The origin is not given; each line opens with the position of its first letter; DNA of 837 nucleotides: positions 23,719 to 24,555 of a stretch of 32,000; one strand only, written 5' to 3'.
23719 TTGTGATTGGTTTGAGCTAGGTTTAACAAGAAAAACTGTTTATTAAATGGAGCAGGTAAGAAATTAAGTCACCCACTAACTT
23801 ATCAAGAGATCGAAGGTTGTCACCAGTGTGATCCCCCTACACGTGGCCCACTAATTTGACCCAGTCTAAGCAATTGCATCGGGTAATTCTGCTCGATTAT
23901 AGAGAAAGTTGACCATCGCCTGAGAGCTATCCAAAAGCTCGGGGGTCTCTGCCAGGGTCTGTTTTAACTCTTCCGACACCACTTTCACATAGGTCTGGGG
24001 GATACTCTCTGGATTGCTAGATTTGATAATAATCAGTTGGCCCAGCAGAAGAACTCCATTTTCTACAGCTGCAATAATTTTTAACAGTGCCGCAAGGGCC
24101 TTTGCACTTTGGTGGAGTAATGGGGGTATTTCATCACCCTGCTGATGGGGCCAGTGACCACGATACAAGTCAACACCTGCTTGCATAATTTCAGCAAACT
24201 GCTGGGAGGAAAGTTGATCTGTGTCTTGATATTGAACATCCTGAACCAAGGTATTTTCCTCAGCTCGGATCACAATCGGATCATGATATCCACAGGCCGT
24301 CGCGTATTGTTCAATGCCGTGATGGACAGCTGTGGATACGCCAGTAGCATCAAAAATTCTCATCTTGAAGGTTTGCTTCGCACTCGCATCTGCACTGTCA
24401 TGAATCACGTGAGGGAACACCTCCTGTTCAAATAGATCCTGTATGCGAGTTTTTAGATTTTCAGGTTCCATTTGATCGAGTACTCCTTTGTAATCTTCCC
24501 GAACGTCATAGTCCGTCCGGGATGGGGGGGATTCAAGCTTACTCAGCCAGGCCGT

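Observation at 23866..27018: Giant (1050-aa) carotenoid-cleavage-oxygenase homolog with an intact 4-His iron site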

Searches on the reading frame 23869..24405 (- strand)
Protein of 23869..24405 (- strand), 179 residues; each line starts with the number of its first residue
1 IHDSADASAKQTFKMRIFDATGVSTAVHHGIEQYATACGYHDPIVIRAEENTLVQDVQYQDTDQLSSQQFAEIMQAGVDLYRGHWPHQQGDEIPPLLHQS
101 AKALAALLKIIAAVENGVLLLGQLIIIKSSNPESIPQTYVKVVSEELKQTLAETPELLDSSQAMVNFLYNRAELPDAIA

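Call 27: search_protein_families(library=pfam, proteins=[window:23869-24405:-], max_evalue=1)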
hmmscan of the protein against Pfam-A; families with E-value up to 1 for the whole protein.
window:23869-24405:- (179 aa): 0 families

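Call 29: predict_structure(alignment_id=A2)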
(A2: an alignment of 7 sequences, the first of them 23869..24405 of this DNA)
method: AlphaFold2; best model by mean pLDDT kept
length: 179 residues; sequences in the alignment: 7
mean_pLDDT: 65.8   pTM: 0.60
mean pLDDT of the five models: 65.8, 65.4, 64.5, 50.0, 45.5
residues with pLDDT >= 90: 2; 70-90: 72; 50-70: 81; < 50: 24
segments of 3 or more residues with pLDDT < 50: 1-10, 88-90, 171-179
pLDDT, mean of each block of 10 residues (from residue 1): 35 56 73 83 74 67 71 85 66 76 88 74 69 57 61 53 53 41
secondary structure, 60 per line:
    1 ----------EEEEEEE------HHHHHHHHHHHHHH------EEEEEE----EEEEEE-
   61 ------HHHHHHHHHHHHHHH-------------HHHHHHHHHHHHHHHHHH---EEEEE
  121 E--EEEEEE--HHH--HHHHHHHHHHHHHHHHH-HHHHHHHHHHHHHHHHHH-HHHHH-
elements in order: E11-17 H24-37 E44-49 E54-59 H67-81 H95-112 E116-121 E124-129 H137-153 H155-172 H174-178

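Call 31: search_protein_representatives(alignment_id=A2)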
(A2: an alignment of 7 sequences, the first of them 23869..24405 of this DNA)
Query: 7 sequences, 188 profile positions. Proteins with E-value up to 0.001 (for the whole library): 52; up to 1e-10: 22; up to 1e-30: 7. The best 52 are listed.
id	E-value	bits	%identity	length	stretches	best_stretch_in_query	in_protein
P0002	1.0e-82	292.6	-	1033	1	1-181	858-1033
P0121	1.2e-53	197.8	-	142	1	44-181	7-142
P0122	6.9e-41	156.2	-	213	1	3-183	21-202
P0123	1.8e-35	138.5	-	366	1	5-184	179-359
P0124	1.0e-33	132.8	-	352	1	6-177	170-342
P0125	7.3e-32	126.8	-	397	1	9-181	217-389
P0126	1.1e-31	126.1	-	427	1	8-171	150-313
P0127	4.1e-29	117.8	-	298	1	6-172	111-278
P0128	1.5e-26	109.4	-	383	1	3-170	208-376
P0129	1.2e-25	106.5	-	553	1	8-170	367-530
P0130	2.0e-24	102.5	-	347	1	8-170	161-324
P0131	4.9e-22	94.7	-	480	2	94-171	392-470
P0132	9.5e-21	90.5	-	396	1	22-184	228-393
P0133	2.2e-19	86.1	-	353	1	9-175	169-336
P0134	3.1e-19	85.6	-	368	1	11-175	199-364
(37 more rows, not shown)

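Call 32: search_protein_families(library=pfam, proteins=[P0122, P0123, P0124, P0125, P0126, P0127, P0128, P0129, P0130, P0131], max_evalue=0.01)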
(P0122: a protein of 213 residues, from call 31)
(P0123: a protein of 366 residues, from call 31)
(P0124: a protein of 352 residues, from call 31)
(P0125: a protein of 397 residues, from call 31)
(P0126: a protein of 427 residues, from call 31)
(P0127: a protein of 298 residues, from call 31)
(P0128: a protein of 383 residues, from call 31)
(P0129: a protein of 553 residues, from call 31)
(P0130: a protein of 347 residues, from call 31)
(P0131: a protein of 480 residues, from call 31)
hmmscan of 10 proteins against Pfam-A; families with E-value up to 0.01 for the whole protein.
P0122 (213 aa): 0 families

P0123 (366 aa): 4 families
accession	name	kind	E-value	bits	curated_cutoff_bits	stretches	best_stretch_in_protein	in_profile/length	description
PF00805.28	Pentapeptide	-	3.9e-43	145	20.2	4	111-146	1-36/40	Pentapeptide repeats (8 copies)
PF13599.13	Pentapeptide_4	-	7e-15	55.3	38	1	99-168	9-78/78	Pentapeptide repeat region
PF13576.12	Pentapeptide_3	-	1.7e-11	44.6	27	1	101-141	4-47/48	Pentapeptide repeats (9 copies)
PF25296.1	Decapeptide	-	0.00077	19.7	45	0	37-101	6-70/74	Decapeptide repeat region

P0124 (352 aa): 3 families
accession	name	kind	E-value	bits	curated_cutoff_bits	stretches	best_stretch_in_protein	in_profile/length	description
PF00805.28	Pentapeptide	-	1.2e-43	146.6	20.2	4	38-76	2-40/40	Pentapeptide repeats (8 copies)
PF13599.13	Pentapeptide_4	-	2.2e-12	47.3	38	2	102-156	11-65/78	Pentapeptide repeat region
PF13576.12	Pentapeptide_3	-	1e-10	42.1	27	2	51-90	3-45/48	Pentapeptide repeats (9 copies)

P0125 (397 aa): 3 families
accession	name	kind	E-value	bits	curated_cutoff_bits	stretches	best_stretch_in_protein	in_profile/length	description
PF00805.28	Pentapeptide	-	7.5e-55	182.4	20.2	6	37-75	2-40/40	Pentapeptide repeats (8 copies)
PF13576.12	Pentapeptide_3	-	6.2e-16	58.8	27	1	158-200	1-46/48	Pentapeptide repeats (9 copies)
PF13599.13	Pentapeptide_4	-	1.7e-12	47.6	38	1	77-145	2-70/78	Pentapeptide repeat region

P0126 (427 aa): 3 families
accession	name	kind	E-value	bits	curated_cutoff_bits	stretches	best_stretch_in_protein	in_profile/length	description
PF00805.28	Pentapeptide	-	1.5e-31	108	20.2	3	42-79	3-40/40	Pentapeptide repeats (8 copies)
PF13599.13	Pentapeptide_4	-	1.6e-11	44.6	38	2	42-102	13-73/78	Pentapeptide repeat region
PF13576.12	Pentapeptide_3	-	2.6e-06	28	27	0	69-110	3-47/48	Pentapeptide repeats (9 copies)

P0127 (298 aa): 4 families
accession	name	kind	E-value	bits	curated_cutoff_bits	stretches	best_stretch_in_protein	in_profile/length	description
PF00805.28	Pentapeptide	-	4.4e-24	84.1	20.2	2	72-109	1-38/40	Pentapeptide repeats (8 copies)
PF13599.13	Pentapeptide_4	-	2.6e-07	31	38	1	38-102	12-76/78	Pentapeptide repeat region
PF13576.12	Pentapeptide_3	-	1.7e-05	25.3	27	0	45-87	2-47/48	Pentapeptide repeats (9 copies)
PF07244.20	POTRA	-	0.004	18.3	21.3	0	123-152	30-58/79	Surface antigen variable number repeat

P0128 (383 aa): 3 families
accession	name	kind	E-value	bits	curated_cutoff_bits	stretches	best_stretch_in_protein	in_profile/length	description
PF00805.28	Pentapeptide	-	5e-69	227.8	20.2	7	172-209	1-38/40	Pentapeptide repeats (8 copies)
PF13576.12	Pentapeptide_3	-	1.8e-16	60.5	27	2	100-143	2-48/48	Pentapeptide repeats (9 copies)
PF13599.13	Pentapeptide_4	-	3.1e-16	59.6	38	2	138-203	12-77/78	Pentapeptide repeat region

P0129 (553 aa): 4 families
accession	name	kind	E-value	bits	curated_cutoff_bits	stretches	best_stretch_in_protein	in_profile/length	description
PF00805.28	Pentapeptide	-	6e-72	237.1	20.2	9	123-161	1-39/40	Pentapeptide repeats (8 copies)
PF13599.13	Pentapeptide_4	-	9.7e-26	90.1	38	5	43-105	6-68/78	Pentapeptide repeat region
PF13576.12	Pentapeptide_3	-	4.1e-13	49.8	27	0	57-98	3-47/48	Pentapeptide repeats (9 copies)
PF25296.1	Decapeptide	-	2.9e-11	43.5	45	0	49-98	11-60/74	Decapeptide repeat region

P0130 (347 aa): 3 families
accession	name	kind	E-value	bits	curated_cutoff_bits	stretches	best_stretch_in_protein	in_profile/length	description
PF00805.28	Pentapeptide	-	5.6e-39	131.7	20.2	4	63-102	1-40/40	Pentapeptide repeats (8 copies)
PF13599.13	Pentapeptide_4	-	3e-10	40.5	38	2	73-136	11-74/78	Pentapeptide repeat region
PF13576.12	Pentapeptide_3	-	3.8e-06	27.4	27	1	87-126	3-45/48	Pentapeptide repeats (9 copies)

P0131 (480 aa): 1 family
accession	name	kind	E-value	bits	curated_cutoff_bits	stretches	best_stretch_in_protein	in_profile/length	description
PF13185.12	GAF_2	-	5.1e-06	27.2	28.6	1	147-265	24-136/136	GAF domain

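Call 33: fold_search(model_id=the predicted structure, library=pdb)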
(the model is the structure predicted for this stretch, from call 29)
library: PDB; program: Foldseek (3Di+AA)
matches with E <= 10: 459; with E <= 0.001: 0
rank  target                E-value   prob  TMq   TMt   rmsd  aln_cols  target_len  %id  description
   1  3aaw_A                3.6e-01  0.14  0.23  0.13  13.0       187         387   11  Crystal structure of aspartate kinase from Corynebacterium glutamicum in complex with lysine and threonine (released 2010-06-23)
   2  3ab2_O                3.8e-01  0.13  0.22  0.12  13.2       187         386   10  Crystal structure of aspartate kinase from Corynebacterium glutamicum in complex with threonine (released 2010-06-23)
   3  7o9k_f                4.8e-01  0.20  0.25  0.33  14.9       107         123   11  Human mitochondrial ribosome large subunit assembly intermediate with MTERF4-NSUN4, MRM2, MTG1, the MALSU module, GTPB (released 2021-06-30)
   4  3ab2_E                6.1e-01  0.11  0.23  0.13  13.2       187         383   10  Crystal structure of aspartate kinase from Corynebacterium glutamicum in complex with threonine (released 2010-06-23)
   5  8psf_G                6.4e-01  0.20  0.26  0.04  11.4       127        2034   10  Asymmetric unit of the yeast fatty acid synthase in non-rotated state with ACP at the acetyl transferase domain (FASx  (released 2023-11-22)
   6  3ab2_C                6.4e-01  0.10  0.22  0.12  14.2       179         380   10  Crystal structure of aspartate kinase from Corynebacterium glutamicum in complex with threonine (released 2010-06-23)
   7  4dn9_B                7.2e-01  0.23  0.24  0.37   5.1       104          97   13  CRYSTAL STRUCTURE OF putative Antibiotic biosynthesis monooxygenase from Chloroflexus aurantiacus J-10-fl (released 2012-02-22)
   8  6qm6_A                7.2e-01  0.15  0.27  0.09  12.1       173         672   15  Cryo-EM structure of calcium-free nhTMEM16 lipid scramblase in DDM (released 2019-03-06)
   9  4dn9_A                7.7e-01  0.23  0.24  0.37   5.2       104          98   13  CRYSTAL STRUCTURE OF putative Antibiotic biosynthesis monooxygenase from Chloroflexus aurantiacus J-10-fl (released 2012-02-22)
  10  4cny                  7.7e-01  0.16  0.21  0.33  10.4        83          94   12  Structure of PII signaling protein GlnZ from Azospirillum brasilense (released 2014-05-28)
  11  8psg_G                7.7e-01  0.14  0.23  0.03  11.1       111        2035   10  Asymmetric unit of the yeast fatty acid synthase in the semi non-rotated state with ACP at the acetyl transferase doma (released 2023-11-22)
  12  3ab2_K                7.7e-01  0.10  0.23  0.13  13.3       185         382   10  Crystal structure of aspartate kinase from Corynebacterium glutamicum in complex with threonine (released 2010-06-23)
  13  6pgl_C                8.1e-01  0.09  0.22  0.20  13.8       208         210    8  Structure of Kluyveromyces marxianus Usb1 with uridine monophosphate (released 2019-12-11)
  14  2vic_A                8.6e-01  0.10  0.24  0.27  15.0       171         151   12  CRYSTAL STRUCTURE OF THE ISHP608 TRANSPOSASE IN COMPLEX with Left end 26- mer DNA and manganese (released 2008-02-19)
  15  3aaw_B                8.6e-01  0.08  0.18  0.19  16.0       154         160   12  Crystal structure of aspartate kinase from Corynebacterium glutamicum in complex with lysine and threonine (released 2010-06-23)
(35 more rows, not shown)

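Call 68: list_cluster_members(proteins=[P0122, P0123, P0124, P0125, P0126, P0129, P0131, P0003, P0017, P0133])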
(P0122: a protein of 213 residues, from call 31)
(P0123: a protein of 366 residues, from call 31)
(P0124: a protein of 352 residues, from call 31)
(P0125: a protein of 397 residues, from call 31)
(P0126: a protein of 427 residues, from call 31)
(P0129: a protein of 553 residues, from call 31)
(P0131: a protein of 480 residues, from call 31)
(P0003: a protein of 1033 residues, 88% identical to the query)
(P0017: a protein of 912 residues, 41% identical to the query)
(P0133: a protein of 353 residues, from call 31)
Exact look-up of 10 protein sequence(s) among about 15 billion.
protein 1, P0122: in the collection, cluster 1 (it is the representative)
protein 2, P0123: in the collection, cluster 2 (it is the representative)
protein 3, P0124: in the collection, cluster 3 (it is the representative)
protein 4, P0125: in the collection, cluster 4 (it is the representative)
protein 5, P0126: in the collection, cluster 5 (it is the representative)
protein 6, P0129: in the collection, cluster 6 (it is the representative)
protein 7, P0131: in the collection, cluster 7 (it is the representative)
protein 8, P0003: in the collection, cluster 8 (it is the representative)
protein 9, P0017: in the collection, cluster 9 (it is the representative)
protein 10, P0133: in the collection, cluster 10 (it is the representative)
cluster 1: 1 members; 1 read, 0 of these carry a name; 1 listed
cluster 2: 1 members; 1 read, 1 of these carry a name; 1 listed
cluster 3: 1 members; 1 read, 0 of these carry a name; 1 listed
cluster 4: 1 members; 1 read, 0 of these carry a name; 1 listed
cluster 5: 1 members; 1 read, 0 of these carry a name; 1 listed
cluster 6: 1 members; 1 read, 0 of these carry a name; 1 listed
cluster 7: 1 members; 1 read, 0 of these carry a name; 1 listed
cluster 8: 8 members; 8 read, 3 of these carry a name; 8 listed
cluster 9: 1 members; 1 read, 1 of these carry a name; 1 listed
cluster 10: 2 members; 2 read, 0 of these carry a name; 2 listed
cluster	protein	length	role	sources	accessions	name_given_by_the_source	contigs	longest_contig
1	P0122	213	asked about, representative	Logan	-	-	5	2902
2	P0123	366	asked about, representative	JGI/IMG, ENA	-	hypothetical protein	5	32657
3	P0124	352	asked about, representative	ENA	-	-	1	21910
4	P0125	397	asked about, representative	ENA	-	-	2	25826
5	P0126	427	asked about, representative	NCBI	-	-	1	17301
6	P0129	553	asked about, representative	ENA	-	-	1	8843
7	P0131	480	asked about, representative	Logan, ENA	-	-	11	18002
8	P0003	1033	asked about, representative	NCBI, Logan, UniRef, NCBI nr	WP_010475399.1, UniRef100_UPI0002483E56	carotenoid oxygenase family protein [Acaryochloris sp. CCMEE 5410] | carotenoid oxygenase family protein n=1 Tax=Acaryochloris sp. CCMEE 5410 TaxID=310037 ...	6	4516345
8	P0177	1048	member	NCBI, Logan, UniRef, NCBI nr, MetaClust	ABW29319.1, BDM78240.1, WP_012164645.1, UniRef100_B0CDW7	carotenoid oxygenase family protein [Acaryochloris marina] | Dioxygenase n=1 Tax=Acaryochloris marina (strain MBIC 11017) TaxID=329726 ... | 329726.AM1_4340 NOG78640 ""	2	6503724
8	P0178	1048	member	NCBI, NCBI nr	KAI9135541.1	carotenoid oxygenase family protein [Acaryochloris sp. CCMEE 5410]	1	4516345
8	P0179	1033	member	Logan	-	-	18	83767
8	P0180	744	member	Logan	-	-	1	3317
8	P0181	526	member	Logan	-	-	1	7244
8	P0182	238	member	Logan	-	-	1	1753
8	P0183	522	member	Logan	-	-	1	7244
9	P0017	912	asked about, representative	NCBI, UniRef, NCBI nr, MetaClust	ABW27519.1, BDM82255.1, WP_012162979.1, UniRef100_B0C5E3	carotenoid oxygenase family protein [Acaryochloris marina] | Retinal pigment epithelial membrane protein n=1 Tax=Acaryochloris marina (strain MBIC ... | 329726.AM1_2511 NOG78640 ""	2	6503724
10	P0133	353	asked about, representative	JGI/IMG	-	-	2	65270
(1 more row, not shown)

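Call 71: search_protein_families(library=ncbifam, proteins=[window:23869-24405:-, P0123], max_evalue=0.01)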
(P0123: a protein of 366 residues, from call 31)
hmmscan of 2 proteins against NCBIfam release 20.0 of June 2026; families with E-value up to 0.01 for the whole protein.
window:23869-24405:- (179 aa): 0 families

P0123 (366 aa): 16 families
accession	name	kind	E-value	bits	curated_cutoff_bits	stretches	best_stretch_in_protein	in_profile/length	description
NF052603.1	penta_Alr5209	equivalog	7.7e-36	122.7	125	3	47-122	19-94/113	Alr5209 family pentapeptide repeat protein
NF047416.1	penta_HetL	equivalog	2.8e-20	72.7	260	2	72-166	19-113/218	heterocyst differentiation pentapeptide repeat protein HetL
NF011744.0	PRK15197.1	equivalog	3.1e-18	66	274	2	36-149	154-273/291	SPI-2 type III secretion system effector PipB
NF011743.0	PRK15196.1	equivalog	2.3e-16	59.6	354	1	38-164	159-280/350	type III secretion system effector PipB2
NF000071.4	penta_rpt_QnrA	exception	1.1e-12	48.2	450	2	35-116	116-197/218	QnrA family quinolone resistance pentapeptide repeat protein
NF000349.1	mfpA_AE000516.2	equivalog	1.3e-10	41.4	360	1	83-158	89-164/183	pentapeptide repeat protein MfpA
NF033086.2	penta_rpt_Qnr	equivalog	3.6e-10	39.9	240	1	37-87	47-97/211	Qnr family pentapeptide repeat protein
NF012152.0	penta_rpt_QnrC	exception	4.5e-08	33.4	500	0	109-160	50-101/221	QnrC family quinolone resistance pentapeptide repeat protein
NF000421.1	penta_rpt_QnrVC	exception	5e-08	33.2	460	1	78-128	54-99/218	QnrVC family quinolone resistance pentapeptide repeat protein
NF038182.1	penta_rpt_SmQnr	exception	1.7e-07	31.3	460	1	86-159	120-193/215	SmQnr family pentapeptide repeat protein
NF000056.3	penta_rpt_QnrS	exception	1.7e-07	31.1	460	1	90-132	61-103/218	QnrS family quinolone resistance pentapeptide repeat protein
NF000420.1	penta_rpt_QnrB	exception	2.3e-07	31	460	1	84-154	147-213/214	QnrB family quinolone resistance pentapeptide repeat protein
NF012151.0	penta_rpt_QnrAS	exception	2.6e-07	30.9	490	1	46-128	117-199/218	QnrAS family quinolone resistance pentapeptide repeat protein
NF033375.2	penta_rpt_QnrE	exception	3.3e-07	30.5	480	1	97-143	55-101/214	QnrE family quinolone resistance pentapeptide repeat protein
NF000139.2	penta_rpt_QnrD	exception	2.8e-06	27.5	425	0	97-144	55-102/214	QnrD family quinolone resistance pentapeptide repeat protein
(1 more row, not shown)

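Call 72: search_protein_families(library=padloc, proteins=[P0123], max_evalue=0.01)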
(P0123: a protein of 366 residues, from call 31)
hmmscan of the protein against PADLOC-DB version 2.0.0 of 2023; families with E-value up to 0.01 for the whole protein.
P0123 (366 aa): 1 family
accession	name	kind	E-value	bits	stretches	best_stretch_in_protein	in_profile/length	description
PDLC04310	PDC-M02B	-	0.008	12.9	0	201-317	198-313/394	-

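Call 73: find_encoding_contigs(protein=P0123, flank=8000, max_places=2)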
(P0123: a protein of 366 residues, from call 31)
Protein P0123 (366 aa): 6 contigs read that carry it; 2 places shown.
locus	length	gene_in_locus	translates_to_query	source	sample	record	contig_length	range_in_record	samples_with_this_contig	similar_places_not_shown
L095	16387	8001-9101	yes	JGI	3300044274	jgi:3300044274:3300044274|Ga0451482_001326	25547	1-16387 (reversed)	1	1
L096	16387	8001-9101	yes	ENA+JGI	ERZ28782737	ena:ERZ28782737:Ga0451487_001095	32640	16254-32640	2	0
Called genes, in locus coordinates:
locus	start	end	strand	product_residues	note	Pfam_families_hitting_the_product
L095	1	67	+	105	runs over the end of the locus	PF19493:Trypco1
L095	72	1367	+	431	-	PF13365:Trypsin_2, PF14516:AAA_35 (faint), PF20703:nSTAND1 (faint), PF01637:ATPase_2 (faint), PF13191:AAA_16 (weak)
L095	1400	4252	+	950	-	PF01637:ATPase_2 (weak), PF13191:AAA_16 (weak), PF13401:AAA_22 (weak)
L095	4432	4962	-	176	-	-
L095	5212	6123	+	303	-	PF00763:THF_DHG_CYH, PF02882:THF_DHG_CYH_C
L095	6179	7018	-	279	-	PF05685:Uma2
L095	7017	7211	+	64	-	-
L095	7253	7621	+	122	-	PF14384:BrnA_antitoxin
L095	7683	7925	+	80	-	-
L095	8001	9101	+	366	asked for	PF00805:Pentapeptide, PF13599:Pentapeptide_4, PF00805:Pentapeptide, PF13576:Pentapeptide_3 (weak)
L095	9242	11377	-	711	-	PF01315:Ald_Xan_dh_C, PF02738:MoCoBD_1, PF20256:MoCoBD_2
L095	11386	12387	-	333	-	PF00941:FAD_binding_5, PF03450:CO_deh_flav_C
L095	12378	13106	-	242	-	PF00111:Fer2, PF01799:Fer2_2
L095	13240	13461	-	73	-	PF00589:Phage_integrase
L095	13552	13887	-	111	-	PF00589:Phage_integrase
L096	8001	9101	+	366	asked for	PF00805:Pentapeptide, PF13599:Pentapeptide_4, PF00805:Pentapeptide, PF13576:Pentapeptide_3 (weak)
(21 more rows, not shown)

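Call 74: find_encoding_contigs(protein=P0133, flank=8000, max_places=2)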
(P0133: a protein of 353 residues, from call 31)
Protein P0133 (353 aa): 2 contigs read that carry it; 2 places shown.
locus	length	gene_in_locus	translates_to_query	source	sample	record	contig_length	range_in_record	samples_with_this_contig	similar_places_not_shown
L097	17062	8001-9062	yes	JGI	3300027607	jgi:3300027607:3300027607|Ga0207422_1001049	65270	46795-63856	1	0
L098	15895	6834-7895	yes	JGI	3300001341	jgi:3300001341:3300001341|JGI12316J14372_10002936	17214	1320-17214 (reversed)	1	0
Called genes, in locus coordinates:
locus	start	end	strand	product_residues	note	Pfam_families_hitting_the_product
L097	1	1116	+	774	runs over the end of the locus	PF24883:NPHP3_N (faint), PF13401:AAA_22 (faint), PF20720:nSTAND3 (faint), PF05729:NACHT, PF05419:GUN4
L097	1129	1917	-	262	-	PF12705:PDDEXK_1, PF01930:Cas_Cas4 (weak)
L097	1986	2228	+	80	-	-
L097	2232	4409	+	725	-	PF00805:Pentapeptide, PF13576:Pentapeptide_3 (faint), PF13599:Pentapeptide_4 (faint), PF00805:Pentapeptide (weak)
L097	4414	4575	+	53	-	-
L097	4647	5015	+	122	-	-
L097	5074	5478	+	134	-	-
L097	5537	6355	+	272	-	PF05685:Uma2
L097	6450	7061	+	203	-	PF01656:CbiA, PF10609:ParA (faint), PF13614:AAA_31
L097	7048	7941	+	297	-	PF02195:ParB_N, PF17762:HTH_ParB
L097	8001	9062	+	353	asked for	PF00805:Pentapeptide, PF13599:Pentapeptide_4 (weak), PF13576:Pentapeptide_3 (faint), PF00805:Pentapeptide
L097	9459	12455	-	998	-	PF13855:LRR_8, PF13855:LRR_8, PF23598:LRR_14, PF13855:LRR_8, PF23598:LRR_14, PF12799:LRR_4, PF13855:LRR_8, PF00025:Arf, +20 more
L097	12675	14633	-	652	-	-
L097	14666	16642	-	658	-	-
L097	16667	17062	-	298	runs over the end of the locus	-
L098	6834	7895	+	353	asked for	PF00805:Pentapeptide, PF13599:Pentapeptide_4 (weak), PF13576:Pentapeptide_3 (faint), PF00805:Pentapeptide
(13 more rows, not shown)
